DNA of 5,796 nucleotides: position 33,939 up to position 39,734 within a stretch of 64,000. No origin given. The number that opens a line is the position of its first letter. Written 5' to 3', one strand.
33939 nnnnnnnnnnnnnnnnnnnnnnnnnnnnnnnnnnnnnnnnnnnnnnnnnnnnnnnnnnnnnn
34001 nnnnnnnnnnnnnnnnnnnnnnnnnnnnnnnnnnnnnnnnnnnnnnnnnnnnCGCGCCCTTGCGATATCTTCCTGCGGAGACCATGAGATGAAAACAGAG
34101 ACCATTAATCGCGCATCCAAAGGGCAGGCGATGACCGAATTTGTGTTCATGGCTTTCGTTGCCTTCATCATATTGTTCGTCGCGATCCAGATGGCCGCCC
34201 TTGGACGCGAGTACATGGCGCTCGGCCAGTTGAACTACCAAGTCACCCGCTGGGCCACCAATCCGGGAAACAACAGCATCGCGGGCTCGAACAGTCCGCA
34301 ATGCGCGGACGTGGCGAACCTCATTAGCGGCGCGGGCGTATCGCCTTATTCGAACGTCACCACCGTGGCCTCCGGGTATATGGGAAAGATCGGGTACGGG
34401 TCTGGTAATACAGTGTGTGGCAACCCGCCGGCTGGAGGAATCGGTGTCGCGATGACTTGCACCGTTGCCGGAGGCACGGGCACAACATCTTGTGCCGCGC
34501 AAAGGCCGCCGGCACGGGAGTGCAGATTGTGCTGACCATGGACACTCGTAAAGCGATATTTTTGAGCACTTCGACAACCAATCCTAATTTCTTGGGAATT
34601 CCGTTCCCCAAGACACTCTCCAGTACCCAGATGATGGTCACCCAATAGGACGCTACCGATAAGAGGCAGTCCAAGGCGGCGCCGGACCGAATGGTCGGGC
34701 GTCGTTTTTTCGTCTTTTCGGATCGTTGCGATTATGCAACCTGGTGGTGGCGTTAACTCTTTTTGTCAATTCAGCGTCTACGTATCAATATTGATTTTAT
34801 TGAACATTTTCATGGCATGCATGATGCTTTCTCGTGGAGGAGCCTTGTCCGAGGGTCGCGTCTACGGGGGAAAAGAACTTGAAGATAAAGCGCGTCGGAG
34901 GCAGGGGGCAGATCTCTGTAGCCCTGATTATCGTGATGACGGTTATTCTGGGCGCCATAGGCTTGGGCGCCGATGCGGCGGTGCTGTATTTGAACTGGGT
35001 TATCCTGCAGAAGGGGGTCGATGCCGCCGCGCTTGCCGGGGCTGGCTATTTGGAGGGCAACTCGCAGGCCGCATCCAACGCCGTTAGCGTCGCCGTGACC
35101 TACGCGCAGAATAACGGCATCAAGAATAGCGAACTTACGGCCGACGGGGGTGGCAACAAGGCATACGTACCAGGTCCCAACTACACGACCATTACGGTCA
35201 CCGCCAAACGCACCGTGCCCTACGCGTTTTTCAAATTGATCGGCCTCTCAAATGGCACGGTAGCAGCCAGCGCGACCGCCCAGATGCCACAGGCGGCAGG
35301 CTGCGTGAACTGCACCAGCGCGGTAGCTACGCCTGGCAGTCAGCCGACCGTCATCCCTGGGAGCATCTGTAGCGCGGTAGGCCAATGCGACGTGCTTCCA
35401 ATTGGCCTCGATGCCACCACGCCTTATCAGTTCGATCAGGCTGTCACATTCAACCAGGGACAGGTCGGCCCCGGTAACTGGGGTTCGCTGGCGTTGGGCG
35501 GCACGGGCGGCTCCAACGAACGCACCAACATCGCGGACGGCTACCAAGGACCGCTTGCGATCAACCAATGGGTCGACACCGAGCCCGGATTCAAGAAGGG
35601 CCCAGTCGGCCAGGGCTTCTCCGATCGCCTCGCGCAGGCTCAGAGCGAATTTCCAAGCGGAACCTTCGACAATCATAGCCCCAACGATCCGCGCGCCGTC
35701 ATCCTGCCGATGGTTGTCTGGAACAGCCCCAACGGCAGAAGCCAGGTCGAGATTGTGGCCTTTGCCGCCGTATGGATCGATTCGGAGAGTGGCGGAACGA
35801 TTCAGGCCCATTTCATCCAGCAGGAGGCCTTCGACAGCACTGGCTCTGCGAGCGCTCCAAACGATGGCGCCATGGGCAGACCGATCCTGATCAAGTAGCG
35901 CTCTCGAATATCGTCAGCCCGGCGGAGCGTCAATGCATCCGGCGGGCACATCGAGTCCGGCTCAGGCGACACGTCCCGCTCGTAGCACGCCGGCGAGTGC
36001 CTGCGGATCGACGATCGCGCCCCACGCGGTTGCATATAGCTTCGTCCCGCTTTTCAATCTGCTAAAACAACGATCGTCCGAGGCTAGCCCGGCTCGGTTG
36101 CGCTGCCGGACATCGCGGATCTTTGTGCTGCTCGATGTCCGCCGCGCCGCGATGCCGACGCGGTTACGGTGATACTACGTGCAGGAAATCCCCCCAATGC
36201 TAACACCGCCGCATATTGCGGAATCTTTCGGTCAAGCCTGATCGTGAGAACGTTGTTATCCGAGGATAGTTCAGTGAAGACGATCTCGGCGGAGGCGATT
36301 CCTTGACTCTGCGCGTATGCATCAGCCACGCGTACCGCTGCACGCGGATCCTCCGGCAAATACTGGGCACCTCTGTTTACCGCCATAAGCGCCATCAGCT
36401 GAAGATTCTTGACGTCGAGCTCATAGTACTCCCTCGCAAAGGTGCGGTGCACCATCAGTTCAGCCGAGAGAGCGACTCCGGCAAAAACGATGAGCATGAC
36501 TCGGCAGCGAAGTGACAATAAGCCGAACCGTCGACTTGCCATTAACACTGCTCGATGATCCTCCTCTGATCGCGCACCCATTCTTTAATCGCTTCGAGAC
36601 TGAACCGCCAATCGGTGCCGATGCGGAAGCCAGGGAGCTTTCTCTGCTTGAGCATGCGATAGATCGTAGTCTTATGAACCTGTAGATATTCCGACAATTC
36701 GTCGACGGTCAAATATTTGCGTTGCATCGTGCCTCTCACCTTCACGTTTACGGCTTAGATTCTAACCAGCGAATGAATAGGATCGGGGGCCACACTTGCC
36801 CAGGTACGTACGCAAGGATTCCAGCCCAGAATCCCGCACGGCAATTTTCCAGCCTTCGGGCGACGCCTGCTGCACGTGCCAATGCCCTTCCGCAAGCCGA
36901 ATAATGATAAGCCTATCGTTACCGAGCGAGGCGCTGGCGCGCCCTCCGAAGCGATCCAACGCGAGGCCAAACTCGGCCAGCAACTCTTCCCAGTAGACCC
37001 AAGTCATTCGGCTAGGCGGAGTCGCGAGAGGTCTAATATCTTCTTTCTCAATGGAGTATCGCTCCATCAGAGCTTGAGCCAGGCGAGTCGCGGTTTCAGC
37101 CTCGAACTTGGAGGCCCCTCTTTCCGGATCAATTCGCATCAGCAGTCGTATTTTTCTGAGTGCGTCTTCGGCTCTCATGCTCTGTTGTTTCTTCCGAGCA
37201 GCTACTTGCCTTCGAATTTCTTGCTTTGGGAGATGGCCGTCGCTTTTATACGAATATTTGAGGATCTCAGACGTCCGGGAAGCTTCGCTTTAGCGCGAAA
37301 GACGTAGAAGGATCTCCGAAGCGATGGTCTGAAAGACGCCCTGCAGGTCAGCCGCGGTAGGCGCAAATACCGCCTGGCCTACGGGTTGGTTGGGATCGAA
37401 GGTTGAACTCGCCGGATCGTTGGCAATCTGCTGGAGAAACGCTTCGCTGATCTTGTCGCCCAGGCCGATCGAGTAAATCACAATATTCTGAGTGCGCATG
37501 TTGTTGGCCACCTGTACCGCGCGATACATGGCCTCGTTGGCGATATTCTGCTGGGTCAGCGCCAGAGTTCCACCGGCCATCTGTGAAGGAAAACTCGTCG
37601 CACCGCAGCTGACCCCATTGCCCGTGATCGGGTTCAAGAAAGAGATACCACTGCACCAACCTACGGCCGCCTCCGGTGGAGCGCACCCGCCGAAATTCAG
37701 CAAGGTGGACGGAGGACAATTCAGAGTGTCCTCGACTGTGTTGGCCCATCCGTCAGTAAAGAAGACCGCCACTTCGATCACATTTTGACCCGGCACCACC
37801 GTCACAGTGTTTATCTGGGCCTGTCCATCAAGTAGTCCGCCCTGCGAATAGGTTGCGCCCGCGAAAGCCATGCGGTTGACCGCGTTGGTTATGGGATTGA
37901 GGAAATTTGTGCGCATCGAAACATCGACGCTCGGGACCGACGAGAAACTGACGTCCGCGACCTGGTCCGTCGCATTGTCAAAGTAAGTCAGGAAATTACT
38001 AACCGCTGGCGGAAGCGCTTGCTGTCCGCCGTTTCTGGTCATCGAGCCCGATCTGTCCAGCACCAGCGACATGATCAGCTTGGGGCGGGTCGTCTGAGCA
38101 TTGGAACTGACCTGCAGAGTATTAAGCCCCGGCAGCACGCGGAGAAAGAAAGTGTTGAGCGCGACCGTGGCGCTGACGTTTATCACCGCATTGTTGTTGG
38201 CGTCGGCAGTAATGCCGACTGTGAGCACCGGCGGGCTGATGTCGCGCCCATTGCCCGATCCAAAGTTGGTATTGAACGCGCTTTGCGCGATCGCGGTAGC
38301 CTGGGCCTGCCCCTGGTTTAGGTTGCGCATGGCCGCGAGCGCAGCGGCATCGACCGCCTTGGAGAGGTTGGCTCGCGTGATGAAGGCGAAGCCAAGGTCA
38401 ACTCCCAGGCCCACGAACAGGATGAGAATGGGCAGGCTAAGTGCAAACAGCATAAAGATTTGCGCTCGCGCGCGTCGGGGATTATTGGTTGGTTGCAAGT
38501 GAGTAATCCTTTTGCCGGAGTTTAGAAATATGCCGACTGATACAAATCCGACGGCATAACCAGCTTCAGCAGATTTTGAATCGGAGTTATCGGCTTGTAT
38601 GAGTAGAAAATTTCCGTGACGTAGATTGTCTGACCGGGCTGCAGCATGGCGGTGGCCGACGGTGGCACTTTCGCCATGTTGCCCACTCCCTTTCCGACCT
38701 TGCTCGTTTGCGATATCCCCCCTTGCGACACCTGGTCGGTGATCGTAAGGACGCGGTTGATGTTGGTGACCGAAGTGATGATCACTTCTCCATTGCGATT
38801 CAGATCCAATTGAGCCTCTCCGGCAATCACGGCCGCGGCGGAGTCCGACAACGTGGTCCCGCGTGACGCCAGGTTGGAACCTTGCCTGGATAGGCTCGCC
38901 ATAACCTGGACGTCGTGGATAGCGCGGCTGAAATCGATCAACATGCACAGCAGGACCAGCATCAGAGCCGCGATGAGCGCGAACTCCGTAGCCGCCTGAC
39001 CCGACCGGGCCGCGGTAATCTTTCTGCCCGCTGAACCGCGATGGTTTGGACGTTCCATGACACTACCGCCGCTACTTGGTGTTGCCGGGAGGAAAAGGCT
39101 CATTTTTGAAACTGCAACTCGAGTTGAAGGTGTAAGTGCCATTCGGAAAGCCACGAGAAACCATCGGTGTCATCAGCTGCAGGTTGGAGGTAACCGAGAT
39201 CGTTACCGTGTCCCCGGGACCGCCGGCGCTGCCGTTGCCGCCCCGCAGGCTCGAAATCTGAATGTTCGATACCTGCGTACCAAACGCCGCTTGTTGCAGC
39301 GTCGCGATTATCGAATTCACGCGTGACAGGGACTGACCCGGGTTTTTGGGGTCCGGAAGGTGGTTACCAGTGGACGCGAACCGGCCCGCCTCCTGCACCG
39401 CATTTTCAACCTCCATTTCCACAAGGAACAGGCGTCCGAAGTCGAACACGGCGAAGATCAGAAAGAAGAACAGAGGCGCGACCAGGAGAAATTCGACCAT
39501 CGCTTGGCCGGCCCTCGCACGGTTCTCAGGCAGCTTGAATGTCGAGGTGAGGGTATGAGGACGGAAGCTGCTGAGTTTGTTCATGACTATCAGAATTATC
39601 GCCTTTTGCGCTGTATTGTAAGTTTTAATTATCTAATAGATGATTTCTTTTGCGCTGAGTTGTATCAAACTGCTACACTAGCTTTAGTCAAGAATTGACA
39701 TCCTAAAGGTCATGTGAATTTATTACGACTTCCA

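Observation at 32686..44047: Lower-GC island of orphan Tad pseudopilin / TadG-vWA genes in two convergent operons, with no pilus machinery in sight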

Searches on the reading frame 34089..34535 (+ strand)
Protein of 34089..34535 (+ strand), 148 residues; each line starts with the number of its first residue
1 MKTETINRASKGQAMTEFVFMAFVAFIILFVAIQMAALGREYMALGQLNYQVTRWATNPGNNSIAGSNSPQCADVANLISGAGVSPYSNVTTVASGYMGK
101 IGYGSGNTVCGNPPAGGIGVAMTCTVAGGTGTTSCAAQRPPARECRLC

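Call 3: search_protein_families(library=pfam, proteins=[window:34089-34535:+], max_evalue=0.01)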
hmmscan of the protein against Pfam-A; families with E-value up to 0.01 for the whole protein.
window:34089-34535:+ (148 aa): 0 families

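Call 31: search_protein_families(library=ncbifam, proteins=[window:34089-34535:+], max_evalue=0.1)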
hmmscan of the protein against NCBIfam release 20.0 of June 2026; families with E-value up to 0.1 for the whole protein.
window:34089-34535:+ (148 aa): 0 families

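Call 32: search_protein_families(library=pfam, proteins=[window:34089-34535:+], max_evalue=1)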
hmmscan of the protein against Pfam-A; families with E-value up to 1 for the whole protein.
window:34089-34535:+ (148 aa): 1 family
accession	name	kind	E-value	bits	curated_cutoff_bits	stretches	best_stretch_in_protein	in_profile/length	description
PF12273.13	RCR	-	0.051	14.7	27.8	1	19-107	4-85/117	Chitin synthesis regulation, resistance to Congo red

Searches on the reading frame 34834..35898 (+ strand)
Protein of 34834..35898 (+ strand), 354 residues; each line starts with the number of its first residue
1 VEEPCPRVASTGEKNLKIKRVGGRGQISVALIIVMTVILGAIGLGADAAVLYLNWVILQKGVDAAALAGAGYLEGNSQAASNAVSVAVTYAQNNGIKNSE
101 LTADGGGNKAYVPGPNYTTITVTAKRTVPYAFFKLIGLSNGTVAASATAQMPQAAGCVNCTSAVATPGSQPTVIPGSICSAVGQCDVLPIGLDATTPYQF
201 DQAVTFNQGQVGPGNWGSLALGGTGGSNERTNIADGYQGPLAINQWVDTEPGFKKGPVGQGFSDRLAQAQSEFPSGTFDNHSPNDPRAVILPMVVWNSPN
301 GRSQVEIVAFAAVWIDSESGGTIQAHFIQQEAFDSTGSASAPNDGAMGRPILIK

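Call 3: search_protein_families(library=pfam, proteins=[window:34834-35898:+], max_evalue=0.01)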
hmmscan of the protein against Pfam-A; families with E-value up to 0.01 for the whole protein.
window:34834-35898:+ (354 aa): 2 families
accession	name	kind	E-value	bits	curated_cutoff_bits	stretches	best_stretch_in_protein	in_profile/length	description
PF13400.11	Tad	-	0.00035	21.3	22.3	1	25-70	1-45/47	Putative Flp pilus-assembly TadE/G-like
PF09977.15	Tad_C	-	0.00052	21.4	22.1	1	68-149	1-93/93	Putative Tad-like Flp pilus-assembly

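Call 31: search_protein_families(library=ncbifam, proteins=[window:34834-35898:+], max_evalue=0.1)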
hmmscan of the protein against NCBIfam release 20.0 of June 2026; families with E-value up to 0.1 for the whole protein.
window:34834-35898:+ (354 aa): 1 family
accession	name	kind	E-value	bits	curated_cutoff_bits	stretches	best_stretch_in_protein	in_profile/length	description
NF009523.0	PRK12884.1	equivalog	0.02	14.1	269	1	15-95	121-200/279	prenyltransferase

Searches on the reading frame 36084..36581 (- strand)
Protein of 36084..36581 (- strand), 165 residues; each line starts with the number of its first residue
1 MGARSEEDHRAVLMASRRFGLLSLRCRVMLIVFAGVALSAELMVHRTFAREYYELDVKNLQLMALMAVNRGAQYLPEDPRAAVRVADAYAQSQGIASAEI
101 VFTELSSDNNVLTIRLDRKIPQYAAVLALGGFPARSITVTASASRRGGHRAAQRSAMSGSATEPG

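Call 3: search_protein_families(library=pfam, proteins=[window:36084-36581:-], max_evalue=0.01)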
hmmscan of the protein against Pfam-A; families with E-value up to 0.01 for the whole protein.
window:36084-36581:- (165 aa): 0 families

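Call 31: search_protein_families(library=ncbifam, proteins=[window:36084-36542:-], max_evalue=0.1)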
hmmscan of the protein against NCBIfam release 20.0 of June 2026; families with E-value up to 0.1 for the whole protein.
window:36084-36542:- (152 aa): 1 family
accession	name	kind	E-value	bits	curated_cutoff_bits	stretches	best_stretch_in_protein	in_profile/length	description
NF010532.0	PRK13922.9-3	equivalog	0.03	13.4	243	1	22-102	43-128/280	rod shape-determining protein MreC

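Call 32: search_protein_families(library=pfam, proteins=[window:36084-36542:-], max_evalue=1)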
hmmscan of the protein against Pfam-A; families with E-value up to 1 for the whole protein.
window:36084-36542:- (152 aa): 0 families

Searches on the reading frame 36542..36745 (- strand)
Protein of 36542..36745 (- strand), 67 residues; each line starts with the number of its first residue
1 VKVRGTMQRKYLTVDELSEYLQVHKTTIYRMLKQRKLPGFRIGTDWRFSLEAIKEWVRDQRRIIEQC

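Call 3: search_protein_families(library=pfam, proteins=[window:36542-36745:-], max_evalue=0.01)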
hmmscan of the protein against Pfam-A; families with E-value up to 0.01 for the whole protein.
window:36542-36745:- (67 aa): 4 families
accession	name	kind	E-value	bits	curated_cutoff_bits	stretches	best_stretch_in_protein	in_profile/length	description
PF12728.13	HTH_17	-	1.8e-17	63.8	27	1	11-61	1-51/51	Helix-turn-helix domain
PF08279.18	HTH_11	-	0.00031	21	25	1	8-33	12-37/55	HTH domain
PF01978.25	TrmB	-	0.004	17.4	25.6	1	9-34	20-45/68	Sugar-specific transcriptional regulator TrmB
PF08220.18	HTH_DeoR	-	0.0074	16.4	21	0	8-30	11-33/57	DeoR-like helix-turn-helix domain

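Call 31: search_protein_families(library=ncbifam, proteins=[window:36542-36745:-], max_evalue=0.1)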
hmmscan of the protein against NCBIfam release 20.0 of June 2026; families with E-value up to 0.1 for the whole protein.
window:36542-36745:- (67 aa): 5 families
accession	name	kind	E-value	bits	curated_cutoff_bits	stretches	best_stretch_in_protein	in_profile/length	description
TIGR01764.1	excise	domain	4.5e-17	62.1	28.8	1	11-58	1-48/49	excisionase family DNA-binding protein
NF047737.1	antiphage_MADS1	equivalog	4.9e-17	61.9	80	1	10-57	2-49/49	methylation-associated defense system helix-turn-helix domain-containing protein MAD1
NF011671.1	PRK15090.1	equivalog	0.0095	15.2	275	1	8-40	25-57/256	DNA-binding transcriptional regulator KdgR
NF053606.1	Sta1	subfamily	0.0097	16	80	1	7-34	30-57/100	Sta1 family transcriptional regulator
NF040939.2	trans_reg_lrs14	equivalog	0.048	13.7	90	1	9-34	34-59/103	Lrs14 family HTH-type transcriptional regulator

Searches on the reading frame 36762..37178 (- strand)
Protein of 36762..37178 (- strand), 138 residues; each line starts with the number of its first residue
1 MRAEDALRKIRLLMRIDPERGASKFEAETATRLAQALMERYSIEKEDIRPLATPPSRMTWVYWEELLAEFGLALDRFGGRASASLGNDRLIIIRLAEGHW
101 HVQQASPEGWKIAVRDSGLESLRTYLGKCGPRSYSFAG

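Call 3: search_protein_families(library=pfam, proteins=[window:36762-37178:-], max_evalue=0.01)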
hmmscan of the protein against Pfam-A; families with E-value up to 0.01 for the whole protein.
window:36762-37178:- (138 aa): 1 family
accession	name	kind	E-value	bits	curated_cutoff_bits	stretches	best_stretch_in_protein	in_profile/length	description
PF10979.13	DUF2786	-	8.8e-06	26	23.9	1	7-44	3-39/40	Protein of unknown function (DUF2786)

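Call 31: search_protein_families(library=ncbifam, proteins=[window:36762-37178:-], max_evalue=0.1)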
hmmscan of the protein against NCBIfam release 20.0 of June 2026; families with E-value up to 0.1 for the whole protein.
window:36762-37178:- (138 aa): 0 families

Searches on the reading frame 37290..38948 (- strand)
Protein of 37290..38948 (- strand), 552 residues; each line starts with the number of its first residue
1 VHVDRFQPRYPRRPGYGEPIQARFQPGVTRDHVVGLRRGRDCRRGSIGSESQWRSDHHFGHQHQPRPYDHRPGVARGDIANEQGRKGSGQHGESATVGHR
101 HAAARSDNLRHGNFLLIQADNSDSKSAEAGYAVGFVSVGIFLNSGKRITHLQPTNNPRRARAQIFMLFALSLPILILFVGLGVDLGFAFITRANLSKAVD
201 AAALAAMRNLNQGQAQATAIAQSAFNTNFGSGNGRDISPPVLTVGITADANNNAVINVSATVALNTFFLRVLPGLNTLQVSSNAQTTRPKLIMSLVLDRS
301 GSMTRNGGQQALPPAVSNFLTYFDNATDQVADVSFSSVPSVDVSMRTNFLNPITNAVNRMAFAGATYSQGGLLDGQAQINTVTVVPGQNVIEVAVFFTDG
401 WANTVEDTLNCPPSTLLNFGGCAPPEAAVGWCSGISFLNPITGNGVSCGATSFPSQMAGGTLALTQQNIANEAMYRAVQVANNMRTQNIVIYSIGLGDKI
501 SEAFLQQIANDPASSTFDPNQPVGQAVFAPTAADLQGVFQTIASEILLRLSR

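Call 3: search_protein_families(library=pfam, proteins=[window:37290-38948:-], max_evalue=0.01)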
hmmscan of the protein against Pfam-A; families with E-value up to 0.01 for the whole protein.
window:37290-38948:- (552 aa): 4 families
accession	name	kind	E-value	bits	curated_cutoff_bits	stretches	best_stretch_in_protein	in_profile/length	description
PF00092.34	VWA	-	4.5e-11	43.7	23.8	2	295-404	4-117/174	von Willebrand factor type A domain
PF13400.11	Tad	-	5.7e-08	33.4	22.3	1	163-208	2-46/47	Putative Flp pilus-assembly TadE/G-like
PF13519.12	VWA_2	-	5.4e-06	27.4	27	1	295-400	3-106/107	von Willebrand factor type A domain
PF07811.17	TadE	-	6e-05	23.5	22.9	1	168-203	7-42/43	TadE-like protein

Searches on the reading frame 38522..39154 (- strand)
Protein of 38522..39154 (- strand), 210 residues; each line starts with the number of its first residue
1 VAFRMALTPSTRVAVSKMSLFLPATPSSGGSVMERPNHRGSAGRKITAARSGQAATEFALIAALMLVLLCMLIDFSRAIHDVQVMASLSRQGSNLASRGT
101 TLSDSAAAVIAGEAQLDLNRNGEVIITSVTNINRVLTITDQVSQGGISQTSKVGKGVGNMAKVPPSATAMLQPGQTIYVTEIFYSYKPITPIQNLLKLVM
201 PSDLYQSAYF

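Call 3: search_protein_families(library=pfam, proteins=[window:38522-39154:-], max_evalue=0.01)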
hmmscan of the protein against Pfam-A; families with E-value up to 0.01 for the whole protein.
window:38522-39154:- (210 aa): 1 family
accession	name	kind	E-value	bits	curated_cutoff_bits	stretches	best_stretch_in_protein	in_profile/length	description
PF07811.17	TadE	-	1.6e-10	41.4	22.9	1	52-92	1-41/43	TadE-like protein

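Call 31: search_protein_families(library=ncbifam, proteins=[window:38522-39154:-], max_evalue=0.1)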
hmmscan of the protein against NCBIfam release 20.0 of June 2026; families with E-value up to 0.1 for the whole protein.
window:38522-39154:- (210 aa): 0 families

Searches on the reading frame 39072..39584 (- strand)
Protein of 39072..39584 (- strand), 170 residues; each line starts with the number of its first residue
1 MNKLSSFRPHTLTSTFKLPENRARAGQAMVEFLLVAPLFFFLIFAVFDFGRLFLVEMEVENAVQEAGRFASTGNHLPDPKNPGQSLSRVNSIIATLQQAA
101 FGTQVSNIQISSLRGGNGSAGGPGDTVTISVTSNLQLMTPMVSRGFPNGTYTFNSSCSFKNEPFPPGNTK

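Call 3: search_protein_families(library=pfam, proteins=[window:39072-39584:-], max_evalue=0.01)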
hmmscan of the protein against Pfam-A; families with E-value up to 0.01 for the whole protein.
window:39072-39584:- (170 aa): 2 families
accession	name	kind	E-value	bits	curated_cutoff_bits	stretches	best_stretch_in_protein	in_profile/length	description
PF07811.17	TadE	-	6e-14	52.3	22.9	1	26-68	1-43/43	TadE-like protein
PF13400.11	Tad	-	0.0039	17.9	22.3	1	26-66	1-40/47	Putative Flp pilus-assembly TadE/G-like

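Call 31: search_protein_families(library=ncbifam, proteins=[window:39072-39584:-], max_evalue=0.1)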
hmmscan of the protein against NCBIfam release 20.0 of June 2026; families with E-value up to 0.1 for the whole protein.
window:39072-39584:- (170 aa): 0 families
